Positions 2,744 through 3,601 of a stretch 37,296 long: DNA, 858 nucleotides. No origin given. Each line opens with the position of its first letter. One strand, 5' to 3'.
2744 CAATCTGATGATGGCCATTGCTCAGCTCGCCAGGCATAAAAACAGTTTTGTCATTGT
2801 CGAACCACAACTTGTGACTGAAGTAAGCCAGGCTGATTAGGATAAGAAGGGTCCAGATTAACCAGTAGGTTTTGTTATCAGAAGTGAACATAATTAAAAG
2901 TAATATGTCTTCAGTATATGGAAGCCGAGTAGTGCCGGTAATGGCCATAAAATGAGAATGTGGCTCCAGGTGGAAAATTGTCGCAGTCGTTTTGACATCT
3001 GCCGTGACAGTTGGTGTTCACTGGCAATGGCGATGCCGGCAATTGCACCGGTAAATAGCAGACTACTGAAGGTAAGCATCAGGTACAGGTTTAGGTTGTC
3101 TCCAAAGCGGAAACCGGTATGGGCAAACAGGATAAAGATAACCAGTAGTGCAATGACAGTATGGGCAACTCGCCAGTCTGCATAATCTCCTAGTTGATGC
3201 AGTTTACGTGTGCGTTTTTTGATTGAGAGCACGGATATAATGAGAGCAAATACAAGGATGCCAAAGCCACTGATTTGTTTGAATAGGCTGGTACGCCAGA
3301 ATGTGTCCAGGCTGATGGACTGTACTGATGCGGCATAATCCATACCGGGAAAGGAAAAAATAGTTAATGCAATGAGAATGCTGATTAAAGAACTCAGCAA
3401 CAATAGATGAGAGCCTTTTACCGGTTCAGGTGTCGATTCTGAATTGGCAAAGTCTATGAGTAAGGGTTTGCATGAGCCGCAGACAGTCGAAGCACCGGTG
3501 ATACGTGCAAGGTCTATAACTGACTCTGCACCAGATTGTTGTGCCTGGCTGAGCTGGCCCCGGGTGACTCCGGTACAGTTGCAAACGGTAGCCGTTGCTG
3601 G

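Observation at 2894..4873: NOX-like design from different parts: NirB-type flavoprotein + BFD [2Fe-2S] + 5-TM domain with two His-x13-His pairs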

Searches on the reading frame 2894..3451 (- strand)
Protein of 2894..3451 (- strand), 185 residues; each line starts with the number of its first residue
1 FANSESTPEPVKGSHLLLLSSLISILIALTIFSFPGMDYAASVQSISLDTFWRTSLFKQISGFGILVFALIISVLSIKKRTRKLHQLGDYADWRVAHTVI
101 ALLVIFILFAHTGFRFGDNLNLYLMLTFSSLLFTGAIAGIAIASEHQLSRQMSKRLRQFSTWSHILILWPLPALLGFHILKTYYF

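Call 8: search_protein_families(library=pfam, proteins=[window:2894-3433:-], max_evalue=10)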
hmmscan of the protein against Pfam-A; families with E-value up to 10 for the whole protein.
window:2894-3433:- (179 aa): 4 families
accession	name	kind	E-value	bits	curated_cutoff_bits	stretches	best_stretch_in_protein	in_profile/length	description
PF09991.14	DUF2232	-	0.0004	20.1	27.8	1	55-166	168-279/290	Predicted membrane protein (DUF2232)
PF09721.15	Exosortase_EpsH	-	0.0036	17.2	25.7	1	46-140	19-96/254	Transmembrane exosortase (Exosortase_EpsH)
PF00689.26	Cation_ATPase_C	-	1.4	9.1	27.3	1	5-49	115-159/175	Cation transporting ATPase, C-terminus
PF20563.3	DUF6773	-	9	6.5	27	1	6-80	82-157/163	Family of unknown function (DUF6773)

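Call 9: find_homologous_proteins(query=window:2894-3451:-, max_evalue=0.001)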
Query window:2894-3451:- (185 aa): 27 proteins with E <= 0.001 among 1498 candidates.
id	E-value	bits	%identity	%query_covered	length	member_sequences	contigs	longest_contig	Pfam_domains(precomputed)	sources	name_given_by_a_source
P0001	3.9e-61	224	56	100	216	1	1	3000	-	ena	-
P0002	3.9e-55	205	53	100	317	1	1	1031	PF04324.21,PF18267.8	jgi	jgi:nitrite reductase (NADH) large subunit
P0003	1.7e-54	203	52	100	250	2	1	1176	PF04324.21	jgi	jgi:nitrite reductase (NADH) large subunit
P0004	3.3e-45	172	52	79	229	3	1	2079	PF04324.21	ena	-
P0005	4.1e-45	172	48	96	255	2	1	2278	PF04324.21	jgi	jgi:nitrite reductase (NADH) large subunit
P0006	9.4e-43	164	49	83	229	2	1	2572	PF04324.21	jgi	jgi:nitrite reductase (NADH) large subunit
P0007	2.6e-41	160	48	96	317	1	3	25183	PF04324.21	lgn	-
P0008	3.3e-41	159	45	86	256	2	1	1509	PF04324.21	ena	-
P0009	8.2e-41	158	46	99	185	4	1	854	-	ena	-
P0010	4.1e-40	156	45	88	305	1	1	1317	PF04324.21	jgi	jgi:nitrite reductase (NADH) large subunit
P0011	4.6e-40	156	50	79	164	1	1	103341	-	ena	-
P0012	7.9e-40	155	49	81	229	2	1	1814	PF04324.21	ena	-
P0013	8.8e-40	155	48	81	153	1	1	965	-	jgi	jgi:nitrite reductase (NADH) large subunit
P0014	3.6e-38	149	51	72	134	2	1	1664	-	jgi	jgi:nitrite reductase (NADH) large subunit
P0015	1.8e-36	144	43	99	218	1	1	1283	PF04324.21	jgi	jgi:nitrite reductase (NADH) large subunit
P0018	1.1e-28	118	47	62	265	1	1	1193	PF00563.26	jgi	-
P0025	5.4e-19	87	39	75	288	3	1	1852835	PF05719.17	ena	-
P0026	8.1e-14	70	33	75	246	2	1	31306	PF05719.17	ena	-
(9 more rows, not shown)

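Call 18: find_related_loci(query=A3, collection=genome_contigs, flank=10000)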
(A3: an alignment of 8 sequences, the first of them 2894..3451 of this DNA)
Query A3 (185 aa) in genome_contigs; peptide patterns used: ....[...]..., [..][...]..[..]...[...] (x = any residue, [..] = any of these).
203 stretches matched a pattern; 85 encode a relative of the query (tblastn E <= 1e-3); the best 80 are kept; 80 distinct loci.
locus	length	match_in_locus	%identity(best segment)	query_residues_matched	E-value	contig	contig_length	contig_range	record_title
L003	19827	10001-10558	55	1-185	8e-66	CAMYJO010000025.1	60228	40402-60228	MAG: uncultured Gammaproteobacteria bacterium isolate ES_Gamma_034 genome assembly, contig: scaffold_816, whole genome s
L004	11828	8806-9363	54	1-185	2e-63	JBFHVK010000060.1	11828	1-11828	MAG: Gammaproteobacteria bacterium isolate Mix_sand09.2021.07.G.48 k141_439755_length_11828_cov_34.1469, whole genome sh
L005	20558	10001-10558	57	1-185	2e-55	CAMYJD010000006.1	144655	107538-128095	MAG: uncultured Gammaproteobacteria bacterium isolate ES_Gamma_035 genome assembly, contig: scaffold_77, whole genome sh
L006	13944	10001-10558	49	1-185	4e-55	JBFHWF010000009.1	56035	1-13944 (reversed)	MAG: Gammaproteobacteria bacterium isolate Mix_sand09.2021.07.Z.19 k141_1766530_length_56035_cov_18.9925, whole genome s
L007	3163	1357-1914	53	1-185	4e-52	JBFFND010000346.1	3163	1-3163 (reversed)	MAG: Gammaproteobacteria bacterium isolate Mix_mud18.2022.04.64 k141_1769776_length_3163_cov_6.0000, whole genome shotgu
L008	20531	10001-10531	47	9-185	8e-50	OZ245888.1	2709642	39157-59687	MAG: Gammaproteobacteria bacterium isolate 350a5f61-b8f1-454f-ad59-faebc42396dc genome assembly, chromosome: 1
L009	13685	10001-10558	52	1-185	4e-50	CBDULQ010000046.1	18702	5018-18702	MAG TPA_asm: uncultured Gammaproteobacteria bacterium isolate SRR18550247_metabat2_13 genome assembly, contig: ERZ250748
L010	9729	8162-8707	47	4-185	2e-49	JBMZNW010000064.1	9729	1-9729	MAG: Gammaproteobacteria bacterium isolate ME_XS_2212_1_bin57 ME_XS_2212_1_bin57_63, whole genome shotgun sequence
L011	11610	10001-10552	45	1-185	2e-47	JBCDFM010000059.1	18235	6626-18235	MAG: Pseudomonadota bacterium isolate P01_H01_bin.109 k141_529201_length_18235_cov_80.9384, whole genome shotgun sequenc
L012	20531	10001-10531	48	9-185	4e-47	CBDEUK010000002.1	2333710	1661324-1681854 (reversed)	MAG: Gammaproteobacteria bacterium isolate aaa19712-8064-448f-a3ea-3039ebdaf282 genome assembly, contig: contig_2, whole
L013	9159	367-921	47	1-185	4e-47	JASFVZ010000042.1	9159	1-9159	MAG: Chromatiaceae bacterium isolate D1105S12metaG_Bin_59 D1105S12metaG_FD_scaffold_469_c1, whole genome shotgun sequenc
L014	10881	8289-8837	45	2-185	1e-45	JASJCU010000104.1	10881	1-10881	MAG: Gammaproteobacteria bacterium isolate MO_167.B39 MO_167.c_3635, whole genome shotgun sequence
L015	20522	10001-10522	47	12-185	4e-46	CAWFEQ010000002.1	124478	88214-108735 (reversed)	MAG: uncultured Gammaproteobacteria bacterium isolate MFD05684.bin.1.219 genome assembly, contig: contig_103811, whole g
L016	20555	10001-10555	45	3-185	1e-45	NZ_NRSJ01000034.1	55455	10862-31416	Halochromatium glycolicum strain DSM 11080 scaffold0034, whole genome shotgun sequence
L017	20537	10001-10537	43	9-185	1e-44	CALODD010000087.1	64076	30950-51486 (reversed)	MAG: uncultured Gammaproteobacteria bacterium isolate LOGT_bin.0120 genome assembly, contig: contig_49068, whole genome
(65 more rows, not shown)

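Call 23: search_protein_representatives(alignment_id=A2)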
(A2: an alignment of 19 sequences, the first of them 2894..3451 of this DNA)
Query: 19 sequences, 184 profile positions. Proteins with E-value up to 0.001 (for the whole library): 791; up to 1e-10: 572; up to 1e-30: 373. The best 150 are listed.
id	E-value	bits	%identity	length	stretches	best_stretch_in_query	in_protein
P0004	1.9e-75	269.1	-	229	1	3-184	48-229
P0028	5.2e-71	254.7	-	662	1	2-184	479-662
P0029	2.5e-64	232.9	-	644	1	6-184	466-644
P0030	5.5e-64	231.8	-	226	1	4-184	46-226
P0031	1.1e-63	230.9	-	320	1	6-184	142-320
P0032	3.5e-61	222.7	-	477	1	6-184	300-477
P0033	8.1e-61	221.5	-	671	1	4-184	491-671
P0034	2.4e-60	219.9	-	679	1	6-184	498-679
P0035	4.2e-60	219.2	-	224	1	7-184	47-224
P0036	3.7e-59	216.1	-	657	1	6-184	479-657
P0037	6.4e-59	215.3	-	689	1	3-184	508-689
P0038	7.0e-59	215.2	-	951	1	6-184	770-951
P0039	2.2e-58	213.6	-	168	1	18-184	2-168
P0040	3.2e-58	213.0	-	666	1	6-184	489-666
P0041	3.8e-57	209.5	-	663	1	6-184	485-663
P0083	2.2e-50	187.4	-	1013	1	6-184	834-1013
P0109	1.6e-48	181.4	-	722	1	5-184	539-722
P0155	1.5e-45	171.8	-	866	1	9-184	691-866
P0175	2.4e-44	167.8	-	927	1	10-184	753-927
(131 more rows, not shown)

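Call 27: find_encoding_contigs(protein=P0025, flank=8000, max_places=2)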
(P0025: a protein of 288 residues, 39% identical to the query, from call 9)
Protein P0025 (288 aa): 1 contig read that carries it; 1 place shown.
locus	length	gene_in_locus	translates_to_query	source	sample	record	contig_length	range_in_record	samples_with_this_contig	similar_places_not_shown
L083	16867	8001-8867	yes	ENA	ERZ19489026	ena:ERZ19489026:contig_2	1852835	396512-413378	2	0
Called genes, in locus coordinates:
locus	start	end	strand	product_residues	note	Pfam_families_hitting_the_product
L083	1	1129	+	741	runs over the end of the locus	PF00521:DNA_topoisoIV, PF03989:DNA_gyraseA_C (faint)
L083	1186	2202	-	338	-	PF12733:Cadherin-like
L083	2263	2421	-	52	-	-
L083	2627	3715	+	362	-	PF03480:DctP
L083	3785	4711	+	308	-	PF04290:DctQ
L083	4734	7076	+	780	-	PF06808:DctM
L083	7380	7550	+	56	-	-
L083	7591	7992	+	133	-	PF05719:GPP34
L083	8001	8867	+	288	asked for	PF05719:GPP34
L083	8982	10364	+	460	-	PF02085:Cytochrom_CIII (faint), PF02335:Cytochrom_C552 (faint), PF09699:Paired_CXXCH_1 (faint), PF14522:Cytochrome_C7 (faint), PF14537:Cytochrom_c3_2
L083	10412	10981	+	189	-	PF11845:Tll0287-like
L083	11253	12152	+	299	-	PF00318:Ribosomal_S2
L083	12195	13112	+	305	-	PF00889:EF_TS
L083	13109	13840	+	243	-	PF00696:AA_kinase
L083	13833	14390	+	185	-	PF01765:RRF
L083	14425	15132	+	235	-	PF01255:Prenyltransf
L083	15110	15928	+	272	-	PF01148:CTP_transf_1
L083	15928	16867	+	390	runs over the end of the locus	PF02670:DXP_reductoisom, PF08436:DXP_redisom_C, PF13288:DXPR_C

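Call 29: search_solved_structures(query=A2, max_evalue=10)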
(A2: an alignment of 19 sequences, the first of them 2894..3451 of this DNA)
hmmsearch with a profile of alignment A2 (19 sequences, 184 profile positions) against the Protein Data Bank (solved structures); distinct sequences matched with E-value up to 10: 0.

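Call 53: predict_structure(alignment_id=A5)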
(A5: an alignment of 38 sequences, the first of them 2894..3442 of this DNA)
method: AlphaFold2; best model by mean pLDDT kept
length: 182 residues; sequences in the alignment: 38
mean_pLDDT: 91.7   pTM: 0.85
mean pLDDT of the five models: 91.7, 91.6, 90.3, 89.5, 89.3
residues with pLDDT >= 90: 137; 70-90: 41; 50-70: 4; < 50: 0
segments of 3 or more residues with pLDDT < 50: none
pLDDT, mean of each block of 10 residues (from residue 1): 84 97 95 75 81 95 95 83 86 96 95 94 97 97 95 96 96 94 79
secondary structure, 60 per line:
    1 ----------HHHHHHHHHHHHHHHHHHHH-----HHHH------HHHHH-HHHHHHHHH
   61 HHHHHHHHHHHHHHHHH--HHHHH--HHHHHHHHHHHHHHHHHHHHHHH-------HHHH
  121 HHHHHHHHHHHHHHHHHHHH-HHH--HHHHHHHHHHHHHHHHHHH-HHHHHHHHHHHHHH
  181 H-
elements in order: H11-30 H36-39 H46-50 H52-77 H80-84 H87-109 H117-140 H147-165 H167-181

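Call 55: fold_search(model_id=the predicted structure, library=pdb)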
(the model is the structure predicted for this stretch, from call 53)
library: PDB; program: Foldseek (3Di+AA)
matches with E <= 10: 170; with E <= 0.001: 0
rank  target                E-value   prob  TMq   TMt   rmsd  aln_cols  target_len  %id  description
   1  1sj7_B                3.4e-01  0.66  0.35  0.37   8.0       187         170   11  Crystal Structure of Talin Rod 482-655 (released 2004-08-24)
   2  2x0c                  4.1e-01  0.38  0.27  0.17  23.4       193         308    9  Crystal Structure of the R7R8 domains of Talin (released 2010-07-07)
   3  4f7g_B                6.6e-01  0.85  0.42  0.45   7.6       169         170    8  Crystal structure of talin autoinhibition complex (released 2012-07-04)
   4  5ys3_A                1.1e+00  0.09  0.20  0.19  19.0       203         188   14  1.8 angstrom crystal structure of Succinate-Acetate Permease from Citrobacter koseri (released 2018-04-25)
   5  2kbb_MODEL_1_A        1.1e+00  0.60  0.38  0.40   7.6       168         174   11  Solution Structure of the R9 Domain of Talin (released 2009-03-17)
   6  1sj7_C                1.1e+00  0.21  0.32  0.33   8.4       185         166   13  Crystal Structure of Talin Rod 482-655 (released 2004-08-24)
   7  6twn_B                1.1e+00  0.12  0.23  0.15  23.2       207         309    9  Crystal structure of Talin1 R7R8 in complex with CDK1 (206-223) (released 2021-05-12)
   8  5do7_D                1.2e+00  0.14  0.22  0.10  13.6       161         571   19  Crystal Structure of the Human Sterol Transporter ABCG5/ABCG8 (released 2016-05-11)
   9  6s18_B                1.3e+00  0.63  0.38  0.48   6.4       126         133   16  Ligand binding domain of the P. putida receptor PcaY_PP in complex with glycerol (released 2020-10-21)
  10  6xbw_c                1.4e+00  0.14  0.23  0.27  21.3       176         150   13  Cryo-EM structure of V-ATPase from bovine brain, state 1 (released 2020-08-19)
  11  1sj7_A                1.4e+00  0.35  0.38  0.40   7.9       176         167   11  Crystal Structure of Talin Rod 482-655 (released 2004-08-24)
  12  9l76_A                1.5e+00  0.18  0.28  0.15  16.2       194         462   11  Structures and mechanism of the nicotinamide nucleotide transhydrogenase from E. coli (released 2026-01-07)
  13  2kvp_MODEL_1_A        1.6e+00  0.66  0.45  0.48   6.3       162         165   10  Solution Structure of the R10 Domain of Talin (released 2010-05-05)
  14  7rjt_A                1.6e+00  0.11  0.23  0.08  18.4       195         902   16  Aplysia Slo1 with Barium (released 2022-06-22)
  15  3b29                  1.7e+00  0.35  0.29  0.36   8.9       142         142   16  Human leukotriene C4 synthase in complex with dodecyl-beta-D-selenomaltoside (released 2011-12-14)
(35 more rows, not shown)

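Call 56: search_protein_families(library=pfam, proteins=[P0038, P0083, P0155, P0175, P0109, P0026, P0018], max_evalue=0.0001)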
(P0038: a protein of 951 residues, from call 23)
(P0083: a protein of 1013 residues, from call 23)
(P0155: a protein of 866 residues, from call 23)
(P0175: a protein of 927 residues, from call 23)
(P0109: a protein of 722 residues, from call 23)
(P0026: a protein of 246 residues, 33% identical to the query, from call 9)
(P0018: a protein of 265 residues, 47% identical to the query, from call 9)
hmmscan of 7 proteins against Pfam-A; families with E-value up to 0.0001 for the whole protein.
P0038 (951 aa): 8 families
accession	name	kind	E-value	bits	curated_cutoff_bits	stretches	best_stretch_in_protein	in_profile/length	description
PF13499.12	EF-hand_7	-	5.4e-11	43.1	30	1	208-266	4-66/67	EF-hand domain pair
PF04324.20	Fer2_BFD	-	2.6e-10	40.9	26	1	483-530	1-48/50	BFD-like [2Fe-2S] binding domain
PF13202.12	EF-hand_5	-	4.3e-10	39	25.9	0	246-263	5-22/25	EF hand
PF00970.30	FAD_binding_6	-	8.4e-10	39.3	21.1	1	539-631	3-96/99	Oxidoreductase FAD-binding domain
PF00036.39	EF-hand_1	-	7.3e-09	35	25.4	0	242-264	2-24/29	EF hand domain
PF00175.26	NAD_binding_1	-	1.3e-07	32.7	22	1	645-741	2-108/109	Oxidoreductase NAD-binding domain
PF13405.12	EF-hand_6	-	2e-06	27.4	25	0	209-236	3-30/30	EF-hand domain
PF10591.15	SPARC_Ca_bdg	-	1.8e-05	25.5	22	1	209-264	57-112/113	Secreted protein acidic and rich in cysteine Ca binding region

P0083 (1013 aa): 5 families
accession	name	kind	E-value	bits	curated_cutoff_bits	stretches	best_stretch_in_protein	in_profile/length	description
PF00027.35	cNMP_binding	-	1.5e-61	204.8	27.5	3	38-125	3-87/89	Cyclic nucleotide-binding domain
PF00970.30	FAD_binding_6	-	8.6e-11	42.5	21.1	1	611-698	10-97/99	Oxidoreductase FAD-binding domain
PF04324.20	Fer2_BFD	-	1.6e-09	38.4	26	1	548-595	1-48/50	BFD-like [2Fe-2S] binding domain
PF00175.26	NAD_binding_1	-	2.2e-09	38.4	22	1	712-807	3-108/109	Oxidoreductase NAD-binding domain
PF25562.1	CNBH_CNNM2_C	-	1.4e-07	31.7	27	0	353-406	61-111/172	Metal transporter CNNM2-like, C-terminal CNBH domain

P0155 (866 aa): 4 families
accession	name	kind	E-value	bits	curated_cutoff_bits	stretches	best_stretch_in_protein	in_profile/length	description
PF00027.35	cNMP_binding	-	2.9e-41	139.8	27.5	2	36-126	2-89/89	Cyclic nucleotide-binding domain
PF00970.30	FAD_binding_6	-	4.3e-13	49.9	21.1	1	459-553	4-98/99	Oxidoreductase FAD-binding domain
PF04324.20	Fer2_BFD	-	4.5e-11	43.3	26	1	402-449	1-48/50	BFD-like [2Fe-2S] binding domain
PF00175.26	NAD_binding_1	-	5.9e-10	40.2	22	1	566-661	3-108/109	Oxidoreductase NAD-binding domain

P0175 (927 aa): 4 families
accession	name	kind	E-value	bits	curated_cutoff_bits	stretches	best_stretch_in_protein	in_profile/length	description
PF07992.20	Pyr_redox_2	-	1.5e-48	166.2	26.1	1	44-327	3-280/291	Pyridine nucleotide-disulphide oxidoreductase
PF00070.33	Pyr_redox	-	5.6e-15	56.1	22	1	186-256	1-70/82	Pyridine nucleotide-disulphide oxidoreductase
PF18267.7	Rubredoxin_C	-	1.2e-12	48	25.9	1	362-427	3-68/70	Rubredoxin NAD+ reductase C-terminal domain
PF04324.20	Fer2_BFD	-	6.6e-10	39.6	26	1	462-508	1-47/50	BFD-like [2Fe-2S] binding domain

P0109 (722 aa): 12 families
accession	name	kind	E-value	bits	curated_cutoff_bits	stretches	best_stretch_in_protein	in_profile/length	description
PF07992.20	Pyr_redox_2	-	1.2e-54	186.2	26.1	1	34-347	3-284/291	Pyridine nucleotide-disulphide oxidoreductase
PF00070.33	Pyr_redox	-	5.3e-19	69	22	1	189-258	1-69/82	Pyridine nucleotide-disulphide oxidoreductase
PF18267.7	Rubredoxin_C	-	4.6e-11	43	25.9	1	388-445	2-58/70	Rubredoxin NAD+ reductase C-terminal domain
PF04324.20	Fer2_BFD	-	5.5e-11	43.1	26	1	489-536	2-49/50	BFD-like [2Fe-2S] binding domain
PF13450.12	NAD_binding_8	-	1.1e-08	35.6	21.9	0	36-67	1-32/68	NAD(P)-binding Rossmann-like domain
PF01266.30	DAO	-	1.8e-08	34.7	27.9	0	34-67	2-35/353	FAD dependent oxidoreductase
PF13241.12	NAD_binding_7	-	1.6e-06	29.1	22.1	0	32-71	8-48/104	Putative NAD(P)-binding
PF03486.20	HI0933_like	-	3.4e-06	27.1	50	0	34-65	3-34/244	HI0933-like protein Rossmann domain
PF02254.24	TrkA_N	-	1.3e-05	26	23.8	0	34-85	1-53/116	TrkA-N domain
PF01494.25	FAD_binding_3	-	3.3e-05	23.7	22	0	32-67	2-37/349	FAD binding domain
PF01134.28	GIDA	-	3.3e-05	23.6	22.1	0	190-217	2-29/391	Glucose inhibited division protein A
PF02737.24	3HCDH_N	-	7.4e-05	23.2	22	0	34-63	2-31/180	3-hydroxyacyl-CoA dehydrogenase, NAD binding domain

P0026 (246 aa): 1 family
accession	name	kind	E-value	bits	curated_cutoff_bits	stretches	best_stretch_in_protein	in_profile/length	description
PF05719.16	GPP34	-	4.1e-06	27.4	29.1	1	4-58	143-199/201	Golgi phosphoprotein 3 (GPP34)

P0018 (265 aa): 1 family
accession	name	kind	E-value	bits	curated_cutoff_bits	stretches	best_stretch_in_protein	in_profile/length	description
PF00563.25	EAL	-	1.4e-30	106.8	31.3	1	1-155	51-204/236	EAL domain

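Call 57: find_encoding_contigs(protein=P0083, flank=8000, max_places=3)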
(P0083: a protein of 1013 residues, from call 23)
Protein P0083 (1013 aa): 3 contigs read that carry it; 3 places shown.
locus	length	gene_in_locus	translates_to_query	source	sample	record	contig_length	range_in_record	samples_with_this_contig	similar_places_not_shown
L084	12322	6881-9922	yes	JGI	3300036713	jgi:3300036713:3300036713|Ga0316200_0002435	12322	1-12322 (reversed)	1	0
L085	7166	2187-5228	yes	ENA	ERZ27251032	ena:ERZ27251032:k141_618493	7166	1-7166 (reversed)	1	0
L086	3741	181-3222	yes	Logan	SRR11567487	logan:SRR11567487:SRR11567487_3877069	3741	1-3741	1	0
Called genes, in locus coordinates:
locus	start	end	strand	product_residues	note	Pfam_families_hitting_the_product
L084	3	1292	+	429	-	?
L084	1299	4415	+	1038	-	PF04313:HSDR_N, PF02384:N6_Mtase, PF20473:MmeI_Mtase, PF01170:UPF0020 (faint), PF07669:Eco57I, PF12950:TaqI_C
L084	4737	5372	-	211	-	PF26303:UPF0323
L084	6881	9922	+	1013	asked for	PF00027:cNMP_binding, PF04324:Fer2_BFD, PF00970:FAD_binding_6, PF00175:NAD_binding_1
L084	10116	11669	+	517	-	PF02085:Cytochrom_CIII (faint), PF14522:Cytochrome_C7 (faint), PF14537:Cytochrom_c3_2 (faint)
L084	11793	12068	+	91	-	-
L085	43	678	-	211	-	PF26303:UPF0323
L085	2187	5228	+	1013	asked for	PF00027:cNMP_binding, PF04324:Fer2_BFD, PF00970:FAD_binding_6, PF00175:NAD_binding_1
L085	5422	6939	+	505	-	PF02085:Cytochrom_CIII (faint), PF14537:Cytochrom_c3_2 (weak)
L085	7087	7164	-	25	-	?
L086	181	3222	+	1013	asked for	PF00027:cNMP_binding, PF04324:Fer2_BFD, PF00970:FAD_binding_6, PF00175:NAD_binding_1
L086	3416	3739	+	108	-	?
